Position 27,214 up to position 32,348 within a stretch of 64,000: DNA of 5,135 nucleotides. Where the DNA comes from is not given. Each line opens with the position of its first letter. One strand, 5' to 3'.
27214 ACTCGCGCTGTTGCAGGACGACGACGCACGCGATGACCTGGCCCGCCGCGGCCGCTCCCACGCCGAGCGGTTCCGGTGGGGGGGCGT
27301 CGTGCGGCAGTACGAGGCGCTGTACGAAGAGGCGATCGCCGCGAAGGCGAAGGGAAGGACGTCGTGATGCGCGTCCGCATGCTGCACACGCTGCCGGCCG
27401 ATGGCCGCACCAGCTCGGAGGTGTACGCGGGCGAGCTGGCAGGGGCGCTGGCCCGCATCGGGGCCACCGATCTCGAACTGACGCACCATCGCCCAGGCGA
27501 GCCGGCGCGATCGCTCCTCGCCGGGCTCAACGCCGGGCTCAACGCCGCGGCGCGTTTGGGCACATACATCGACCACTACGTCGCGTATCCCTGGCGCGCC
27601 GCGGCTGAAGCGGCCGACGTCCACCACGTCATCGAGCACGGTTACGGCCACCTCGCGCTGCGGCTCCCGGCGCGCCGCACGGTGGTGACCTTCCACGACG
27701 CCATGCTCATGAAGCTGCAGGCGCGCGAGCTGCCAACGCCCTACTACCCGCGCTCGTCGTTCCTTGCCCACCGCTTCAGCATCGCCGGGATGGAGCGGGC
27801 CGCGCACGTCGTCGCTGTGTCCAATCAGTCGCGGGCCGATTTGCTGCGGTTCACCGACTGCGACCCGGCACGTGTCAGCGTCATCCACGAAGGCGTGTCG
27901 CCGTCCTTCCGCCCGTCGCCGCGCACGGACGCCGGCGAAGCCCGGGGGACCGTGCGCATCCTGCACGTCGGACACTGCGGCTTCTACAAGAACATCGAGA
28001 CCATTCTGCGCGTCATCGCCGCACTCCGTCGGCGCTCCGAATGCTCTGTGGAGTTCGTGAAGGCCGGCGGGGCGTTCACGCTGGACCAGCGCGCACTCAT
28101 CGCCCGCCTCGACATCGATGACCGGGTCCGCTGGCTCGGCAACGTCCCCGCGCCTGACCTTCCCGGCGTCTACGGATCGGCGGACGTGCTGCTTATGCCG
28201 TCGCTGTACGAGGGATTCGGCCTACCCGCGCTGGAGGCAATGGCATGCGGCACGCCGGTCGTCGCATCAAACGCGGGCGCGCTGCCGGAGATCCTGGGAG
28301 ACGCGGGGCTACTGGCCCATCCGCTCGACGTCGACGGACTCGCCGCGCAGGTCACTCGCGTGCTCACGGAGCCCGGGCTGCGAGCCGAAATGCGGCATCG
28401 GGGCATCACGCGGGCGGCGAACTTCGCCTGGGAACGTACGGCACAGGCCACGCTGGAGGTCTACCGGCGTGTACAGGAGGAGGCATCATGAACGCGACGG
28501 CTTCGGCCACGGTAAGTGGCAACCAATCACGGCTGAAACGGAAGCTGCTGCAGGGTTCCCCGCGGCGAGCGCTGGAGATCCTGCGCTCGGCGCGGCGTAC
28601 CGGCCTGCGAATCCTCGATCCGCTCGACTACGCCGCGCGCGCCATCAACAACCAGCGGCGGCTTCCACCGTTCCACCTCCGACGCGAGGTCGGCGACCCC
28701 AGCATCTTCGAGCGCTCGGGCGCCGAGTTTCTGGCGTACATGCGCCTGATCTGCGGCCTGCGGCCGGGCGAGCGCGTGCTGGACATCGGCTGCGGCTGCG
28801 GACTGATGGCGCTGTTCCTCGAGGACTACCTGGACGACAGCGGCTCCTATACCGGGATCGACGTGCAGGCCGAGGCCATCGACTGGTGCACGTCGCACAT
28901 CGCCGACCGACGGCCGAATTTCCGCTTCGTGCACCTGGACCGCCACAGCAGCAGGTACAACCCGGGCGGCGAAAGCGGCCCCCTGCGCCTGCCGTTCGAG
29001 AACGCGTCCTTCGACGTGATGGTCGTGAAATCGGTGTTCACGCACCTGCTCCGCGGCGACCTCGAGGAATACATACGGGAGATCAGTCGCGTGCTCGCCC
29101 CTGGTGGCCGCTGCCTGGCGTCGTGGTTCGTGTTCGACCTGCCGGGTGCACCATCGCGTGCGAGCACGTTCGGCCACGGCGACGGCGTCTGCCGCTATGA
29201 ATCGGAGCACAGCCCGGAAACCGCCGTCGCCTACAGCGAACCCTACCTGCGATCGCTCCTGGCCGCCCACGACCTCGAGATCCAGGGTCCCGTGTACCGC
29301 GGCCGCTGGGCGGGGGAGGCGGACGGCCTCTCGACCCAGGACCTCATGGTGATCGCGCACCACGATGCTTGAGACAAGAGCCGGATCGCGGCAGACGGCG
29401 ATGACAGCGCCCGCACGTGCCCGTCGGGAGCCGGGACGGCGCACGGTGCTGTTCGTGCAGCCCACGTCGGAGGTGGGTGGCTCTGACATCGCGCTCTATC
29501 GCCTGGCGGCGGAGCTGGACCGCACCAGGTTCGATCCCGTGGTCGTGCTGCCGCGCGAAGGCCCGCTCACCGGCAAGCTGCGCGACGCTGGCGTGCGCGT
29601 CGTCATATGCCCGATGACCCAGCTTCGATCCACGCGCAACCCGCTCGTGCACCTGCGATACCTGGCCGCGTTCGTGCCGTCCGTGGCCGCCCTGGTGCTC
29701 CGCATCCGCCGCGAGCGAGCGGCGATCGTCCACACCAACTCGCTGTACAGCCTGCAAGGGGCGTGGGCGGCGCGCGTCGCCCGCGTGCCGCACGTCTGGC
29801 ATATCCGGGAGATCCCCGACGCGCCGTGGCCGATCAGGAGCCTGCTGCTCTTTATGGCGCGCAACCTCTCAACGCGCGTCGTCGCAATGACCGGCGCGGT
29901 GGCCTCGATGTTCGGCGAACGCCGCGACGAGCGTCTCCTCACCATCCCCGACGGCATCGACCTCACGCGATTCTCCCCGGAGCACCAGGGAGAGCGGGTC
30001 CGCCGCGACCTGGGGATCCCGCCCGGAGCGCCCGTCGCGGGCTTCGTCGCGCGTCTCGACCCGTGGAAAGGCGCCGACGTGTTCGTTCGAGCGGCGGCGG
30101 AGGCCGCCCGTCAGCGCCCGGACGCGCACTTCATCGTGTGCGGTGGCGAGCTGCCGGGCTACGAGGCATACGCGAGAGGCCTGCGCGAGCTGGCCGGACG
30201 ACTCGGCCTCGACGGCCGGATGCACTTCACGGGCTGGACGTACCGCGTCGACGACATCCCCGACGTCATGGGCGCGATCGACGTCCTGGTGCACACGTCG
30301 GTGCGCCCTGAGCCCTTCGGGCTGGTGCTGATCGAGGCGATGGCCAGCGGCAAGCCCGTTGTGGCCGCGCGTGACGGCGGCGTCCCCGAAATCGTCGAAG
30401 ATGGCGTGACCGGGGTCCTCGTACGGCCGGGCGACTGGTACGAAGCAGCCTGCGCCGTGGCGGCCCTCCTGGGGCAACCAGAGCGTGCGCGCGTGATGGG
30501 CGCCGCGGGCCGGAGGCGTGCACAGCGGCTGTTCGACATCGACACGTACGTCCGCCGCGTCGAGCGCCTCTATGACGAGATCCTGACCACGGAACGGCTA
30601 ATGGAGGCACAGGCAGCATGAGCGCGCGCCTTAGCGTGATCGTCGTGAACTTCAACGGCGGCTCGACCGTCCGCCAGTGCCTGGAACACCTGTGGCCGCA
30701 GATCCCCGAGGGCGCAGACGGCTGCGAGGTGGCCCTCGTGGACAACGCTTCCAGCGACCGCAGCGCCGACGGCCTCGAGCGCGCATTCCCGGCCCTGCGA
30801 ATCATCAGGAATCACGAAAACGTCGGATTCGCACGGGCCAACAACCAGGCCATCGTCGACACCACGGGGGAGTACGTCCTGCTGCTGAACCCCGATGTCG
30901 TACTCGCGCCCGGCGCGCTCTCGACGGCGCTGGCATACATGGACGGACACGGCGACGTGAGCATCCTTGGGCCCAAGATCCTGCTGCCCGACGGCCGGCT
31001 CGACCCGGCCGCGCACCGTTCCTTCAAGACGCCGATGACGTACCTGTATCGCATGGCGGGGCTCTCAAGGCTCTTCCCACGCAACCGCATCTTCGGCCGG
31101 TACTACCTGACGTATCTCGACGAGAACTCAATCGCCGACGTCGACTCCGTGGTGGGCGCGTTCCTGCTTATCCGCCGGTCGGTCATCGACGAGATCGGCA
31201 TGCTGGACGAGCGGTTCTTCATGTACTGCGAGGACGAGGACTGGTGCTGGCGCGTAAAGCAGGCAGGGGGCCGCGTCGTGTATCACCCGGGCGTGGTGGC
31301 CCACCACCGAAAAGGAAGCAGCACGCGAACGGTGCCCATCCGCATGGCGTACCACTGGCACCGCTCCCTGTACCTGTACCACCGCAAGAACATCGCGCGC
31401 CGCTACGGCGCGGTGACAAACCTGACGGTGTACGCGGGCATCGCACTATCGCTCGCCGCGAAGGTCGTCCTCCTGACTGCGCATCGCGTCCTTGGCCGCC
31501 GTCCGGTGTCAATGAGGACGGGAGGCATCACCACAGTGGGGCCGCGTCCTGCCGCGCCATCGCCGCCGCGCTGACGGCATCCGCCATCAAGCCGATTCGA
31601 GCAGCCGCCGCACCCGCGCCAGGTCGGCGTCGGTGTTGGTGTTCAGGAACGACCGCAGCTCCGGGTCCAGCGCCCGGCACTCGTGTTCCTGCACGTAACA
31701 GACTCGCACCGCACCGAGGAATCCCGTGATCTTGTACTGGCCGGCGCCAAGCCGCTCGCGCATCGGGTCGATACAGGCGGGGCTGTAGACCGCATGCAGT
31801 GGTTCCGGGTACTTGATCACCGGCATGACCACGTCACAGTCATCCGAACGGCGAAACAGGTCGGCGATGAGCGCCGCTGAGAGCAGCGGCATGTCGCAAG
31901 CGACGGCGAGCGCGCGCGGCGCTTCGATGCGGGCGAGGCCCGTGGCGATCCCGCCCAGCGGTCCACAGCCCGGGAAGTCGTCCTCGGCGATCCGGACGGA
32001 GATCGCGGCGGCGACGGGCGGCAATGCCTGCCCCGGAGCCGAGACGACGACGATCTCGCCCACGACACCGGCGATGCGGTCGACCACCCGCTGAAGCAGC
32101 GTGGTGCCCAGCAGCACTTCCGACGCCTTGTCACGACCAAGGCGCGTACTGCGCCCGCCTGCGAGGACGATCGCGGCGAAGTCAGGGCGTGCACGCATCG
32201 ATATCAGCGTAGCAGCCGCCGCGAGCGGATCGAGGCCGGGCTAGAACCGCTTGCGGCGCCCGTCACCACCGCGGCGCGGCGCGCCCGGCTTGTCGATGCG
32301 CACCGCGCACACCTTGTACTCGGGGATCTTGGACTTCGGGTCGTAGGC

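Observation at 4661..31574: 27-kb Wzx/Wzy-dependent glycan locus with dual nucleotide-sugar pathways, five SAM methyltransferases and an embedded LPXTG protein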

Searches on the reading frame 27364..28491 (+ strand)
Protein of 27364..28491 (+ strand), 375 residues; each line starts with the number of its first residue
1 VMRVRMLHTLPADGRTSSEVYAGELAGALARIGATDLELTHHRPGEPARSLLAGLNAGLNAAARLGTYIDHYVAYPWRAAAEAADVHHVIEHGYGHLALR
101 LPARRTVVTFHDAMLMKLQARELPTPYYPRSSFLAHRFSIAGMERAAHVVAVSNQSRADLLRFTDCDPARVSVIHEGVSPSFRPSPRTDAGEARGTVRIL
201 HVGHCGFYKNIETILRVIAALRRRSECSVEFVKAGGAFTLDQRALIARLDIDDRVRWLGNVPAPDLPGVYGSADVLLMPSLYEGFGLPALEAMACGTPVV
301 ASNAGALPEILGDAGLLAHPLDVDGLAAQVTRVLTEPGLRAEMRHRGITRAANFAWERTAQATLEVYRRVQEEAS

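Call 9: search_protein_families(library=pfam, proteins=[window:27364-28491:+], max_evalue=0.001)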
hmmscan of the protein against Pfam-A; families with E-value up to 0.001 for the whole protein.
window:27364-28491:+ (375 aa): 5 families
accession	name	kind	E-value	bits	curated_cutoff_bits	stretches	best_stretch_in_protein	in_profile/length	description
PF00534.26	Glycos_transf_1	-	6.6e-32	110.8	26.4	1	196-347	15-169/172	Glycosyl transferases group 1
PF13692.12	Glyco_trans_1_4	-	8.4e-31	107.6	27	1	198-335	3-141/142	Glycosyl transferases group 1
PF20706.3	GT4-conflict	-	3e-12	46.7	26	1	107-317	109-324/385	Family 4 Glycosyltransferase in conflict systems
PF13439.12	Glyco_transf_4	-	5.7e-12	46.4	28.5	1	19-181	5-169/170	Glycosyltransferase Family 4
PF13524.12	Glyco_trans_1_2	-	2e-09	38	25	1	249-363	27-142/144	Glycosyl transferase-like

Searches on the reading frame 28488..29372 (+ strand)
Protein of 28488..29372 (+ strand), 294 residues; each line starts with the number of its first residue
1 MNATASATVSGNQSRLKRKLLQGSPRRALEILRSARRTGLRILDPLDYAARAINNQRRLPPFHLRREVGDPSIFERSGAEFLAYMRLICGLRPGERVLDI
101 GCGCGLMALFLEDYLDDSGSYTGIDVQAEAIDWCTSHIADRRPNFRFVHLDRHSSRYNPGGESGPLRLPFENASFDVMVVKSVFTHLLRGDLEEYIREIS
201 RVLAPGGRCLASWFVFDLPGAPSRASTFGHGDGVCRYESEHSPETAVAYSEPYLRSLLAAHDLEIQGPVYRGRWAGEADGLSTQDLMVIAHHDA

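Call 9: search_protein_families(library=pfam, proteins=[window:28488-29372:+], max_evalue=0.001)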
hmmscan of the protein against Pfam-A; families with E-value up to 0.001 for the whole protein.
window:28488-29372:+ (294 aa): 8 families
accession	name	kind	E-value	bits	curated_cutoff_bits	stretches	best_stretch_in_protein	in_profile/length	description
PF13649.12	Methyltransf_25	-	2.5e-17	63.8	27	1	97-207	1-97/97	Methyltransferase domain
PF08241.18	Methyltransf_11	-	4.5e-16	59.7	21.2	1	98-210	1-94/95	Methyltransferase domain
PF08242.18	Methyltransf_12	-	1.5e-14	54.9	30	1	98-209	1-98/98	Methyltransferase domain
PF13847.12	Methyltransf_31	-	4.5e-13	49.5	27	1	92-214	2-112/145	Methyltransferase domain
PF13489.12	Methyltransf_23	-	1.5e-11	44.7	27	1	91-265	20-161/164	Methyltransferase domain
PF01209.24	Ubie_methyltran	-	1.6e-06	28.1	20.1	1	88-210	42-150/233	ubiE/COQ5 methyltransferase family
PF01135.25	PCMT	-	4.5e-05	23.7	20.3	1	82-135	62-115/210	Protein-L-isoaspartate(D-aspartate) O-methyltransferase (PCMT)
PF05175.20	MTS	-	7.2e-05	22.9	23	1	94-151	32-89/170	Methyltransferase small domain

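Call 11: search_protein_families(library=ncbifam, proteins=[window:28488-29372:+], max_evalue=0.00001)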
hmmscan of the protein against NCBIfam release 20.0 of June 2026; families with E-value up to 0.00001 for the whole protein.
window:28488-29372:+ (294 aa): 12 families
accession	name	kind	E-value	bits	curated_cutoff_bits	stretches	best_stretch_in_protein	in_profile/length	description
NF047649.1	MTase_UXPK_star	exception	9.7e-14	51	460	1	90-214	74-184/283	methyltransferase/UXPK-star double selenoprotein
NF041537.1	ArsM_AhpD_UU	exception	8.1e-12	44.6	510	1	91-211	74-180/345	arsenite methyltransferase/AhpD domain selenoprotein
NF045667.1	MTase_DVU1556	equivalog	2.1e-11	43.7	155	1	88-221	17-129/213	DVU_1556 family methyltransferase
NF041536.1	ArsM_DUF2284_UU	exception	2.2e-11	42.8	575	1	91-211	74-180/459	arsenite methyltransferase/DUF2284 domain selenoprotein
NF045823.1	PthPhpthDimycoMt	equivalog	3.1e-10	39.7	300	1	94-210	67-165/256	phthiotriol/phenolphthiotriol dimycocerosates methyltransferase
NF045825.1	FAmtase_mtf2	equivalog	3.5e-10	39.6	400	1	94-210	59-157/248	fatty-acid O-methyltransferase Mtf2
NF043040.1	corrin_prot_MT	hypoth_equivalog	4.4e-10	39.3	180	1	90-210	37-146/216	corrinoid protein-associated methyltransferase CpaM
NF008823.0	PRK11873.1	subfamily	1.1e-08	34.9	263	1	89-215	73-185/272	arsenite methyltransferase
NF052510.1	methyltran_MpqE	exception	7.7e-08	32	335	1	92-210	45-150/234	methyl-plastoquinone biosynthesis methyltransferase MpqE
NF038099.1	AsSugarArsM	exception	5.2e-07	29.1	400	1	91-212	56-172/321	arsenosugar biosynthesis arsenite methyltransferase ArsM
NF001244.0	PRK00216.1-5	equivalog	4.1e-06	26.2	216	0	92-209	47-151/236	bifunctional demethylmenaquinone methyltransferase/2-methoxy-6-polyprenyl-1,4-benzoquinol methylase UbiE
TIGR03534.1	RF_mod_PrmC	equivalog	9.8e-06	25.2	199.1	0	95-154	90-149/253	peptide chain release factor N(5)-glutamine methyltransferase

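Call 81: search_solved_structures(query=window:28488-29372:+, max_evalue=0.000001)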
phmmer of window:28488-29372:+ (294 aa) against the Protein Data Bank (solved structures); distinct sequences matched with E-value up to 0.000001: 3.
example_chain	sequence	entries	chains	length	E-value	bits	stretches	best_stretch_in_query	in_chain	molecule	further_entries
3bus_A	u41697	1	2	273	4.3e-08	36.2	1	85-237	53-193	Methyltransferase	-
9sm1_A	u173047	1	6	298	8.1e-08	35.3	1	81-233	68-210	Methyltransferase domain protein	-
24ux_A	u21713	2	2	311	8.9e-08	35.2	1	81-233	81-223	Methyltransferase domain protein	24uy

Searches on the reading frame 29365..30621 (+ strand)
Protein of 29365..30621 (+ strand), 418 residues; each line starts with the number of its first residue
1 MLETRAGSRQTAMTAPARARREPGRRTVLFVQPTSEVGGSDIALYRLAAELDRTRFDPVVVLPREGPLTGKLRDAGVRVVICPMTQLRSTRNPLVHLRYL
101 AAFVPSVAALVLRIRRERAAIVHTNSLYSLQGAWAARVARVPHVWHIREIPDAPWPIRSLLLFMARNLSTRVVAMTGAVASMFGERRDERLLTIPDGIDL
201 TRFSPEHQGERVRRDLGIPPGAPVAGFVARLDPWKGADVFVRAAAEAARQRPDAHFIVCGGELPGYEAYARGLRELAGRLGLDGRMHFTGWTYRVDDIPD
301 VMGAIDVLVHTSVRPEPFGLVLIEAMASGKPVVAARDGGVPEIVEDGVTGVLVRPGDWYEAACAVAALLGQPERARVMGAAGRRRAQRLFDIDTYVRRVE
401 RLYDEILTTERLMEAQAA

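Call 9: search_protein_families(library=pfam, proteins=[window:29365-30621:+], max_evalue=0.001)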
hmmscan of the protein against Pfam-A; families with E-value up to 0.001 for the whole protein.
window:29365-30621:+ (418 aa): 6 families
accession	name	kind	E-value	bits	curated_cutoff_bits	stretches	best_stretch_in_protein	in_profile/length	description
PF00534.26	Glycos_transf_1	-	8.7e-38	130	26.4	1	211-385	4-172/172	Glycosyl transferases group 1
PF13692.12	Glyco_trans_1_4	-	2.6e-33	115.7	27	1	223-369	2-140/142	Glycosyl transferases group 1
PF13579.12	Glyco_trans_4_4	-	2.8e-12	47.7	29.7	1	38-183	1-142/158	Glycosyl transferase 4-like domain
PF13439.12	Glyco_transf_4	-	7.7e-12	46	28.5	1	37-202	1-170/170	Glycosyltransferase Family 4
PF20706.3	GT4-conflict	-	1.6e-11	44.3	26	1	202-405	176-371/385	Family 4 Glycosyltransferase in conflict systems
PF13524.12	Glyco_trans_1_2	-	4.7e-08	33.5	25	1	245-400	6-140/144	Glycosyl transferase-like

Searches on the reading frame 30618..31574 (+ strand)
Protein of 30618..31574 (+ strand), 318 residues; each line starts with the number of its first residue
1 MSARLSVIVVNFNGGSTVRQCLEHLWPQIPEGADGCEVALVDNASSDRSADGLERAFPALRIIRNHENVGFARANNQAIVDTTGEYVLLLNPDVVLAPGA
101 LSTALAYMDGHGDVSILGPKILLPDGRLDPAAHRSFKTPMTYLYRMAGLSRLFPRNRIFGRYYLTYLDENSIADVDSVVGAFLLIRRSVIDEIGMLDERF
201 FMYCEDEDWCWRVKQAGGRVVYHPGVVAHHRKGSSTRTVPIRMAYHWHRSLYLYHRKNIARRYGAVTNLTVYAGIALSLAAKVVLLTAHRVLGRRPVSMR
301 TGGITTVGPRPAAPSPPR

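Call 9: search_protein_families(library=pfam, proteins=[window:30618-31574:+], max_evalue=0.001)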
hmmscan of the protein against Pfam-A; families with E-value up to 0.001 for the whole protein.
window:30618-31574:+ (318 aa): 3 families
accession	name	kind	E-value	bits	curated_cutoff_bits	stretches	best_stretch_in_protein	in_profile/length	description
PF00535.33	Glycos_transf_2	-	1.2e-20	74.6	23.3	1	6-148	1-132/168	Glycosyl transferase family 2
PF13641.12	Glyco_tranf_2_3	-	6.4e-14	53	27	1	4-236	2-217/230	Glycosyltransferase like family 2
PF13632.12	Glyco_trans_2_3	-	8.7e-06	26.1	27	1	86-266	1-142/198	Glycosyl transferase family group 2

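Call 11: search_protein_families(library=ncbifam, proteins=[window:30618-31574:+], max_evalue=0.00001)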
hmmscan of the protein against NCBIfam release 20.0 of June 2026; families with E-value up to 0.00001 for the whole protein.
window:30618-31574:+ (318 aa): 8 families
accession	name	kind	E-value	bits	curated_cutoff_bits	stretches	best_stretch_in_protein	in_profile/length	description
TIGR03965.1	mycofact_glyco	equivalog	3.3e-20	72.4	280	2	172-283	223-337/467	mycofactocin biosynthesis glycosyltransferase MftF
NF041875.1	EPS_EpsD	equivalog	6e-16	58.7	370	1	5-131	1-127/325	exopolysaccharide biosynthesis glycosyltransferase EpsD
TIGR01556.1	rhamnosyltran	subfamily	2.3e-15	56.5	200.55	1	168-239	138-209/281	rhamnosyltransferase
TIGR03937.1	PgaC_IcaA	equivalog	4.7e-11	42.3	422.3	1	5-107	47-149/407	poly-beta-1,6-N-acetyl-D-glucosamine synthase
NF007482.0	PRK10073.1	equivalog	1.1e-09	37.8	423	1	3-104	6-106/334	glycosyltransferase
NF038302.1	EPS_HpsE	equivalog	1.2e-07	31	300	1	5-121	3-124/307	hormogonium polysaccharide biosynthesis glycosyltransferase HpsE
TIGR04283.1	glyco_like_mftF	equivalog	3e-07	30.2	182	0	5-108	1-97/221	TIGR04283 family arsenosugar biosynthesis glycosyltransferase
TIGR03111.1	glyc2_xrt_Gpos1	hypoth_equivalog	4.4e-07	29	363.95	1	5-124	51-172/439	TIGR03111 family XrtG-associated glycosyltransferase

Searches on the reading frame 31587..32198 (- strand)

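Call 15: search_protein_families(library=pfam, proteins=[window:31587-32198:-], max_evalue=0.001)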
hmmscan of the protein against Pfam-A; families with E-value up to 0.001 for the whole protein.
window:31587-32198:- (203 aa): 1 family
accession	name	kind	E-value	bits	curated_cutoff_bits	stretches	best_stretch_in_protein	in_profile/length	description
PF12804.13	NTP_transf_3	-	1e-34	120.5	27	1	9-153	1-149/160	MobA-like NTP transferase domain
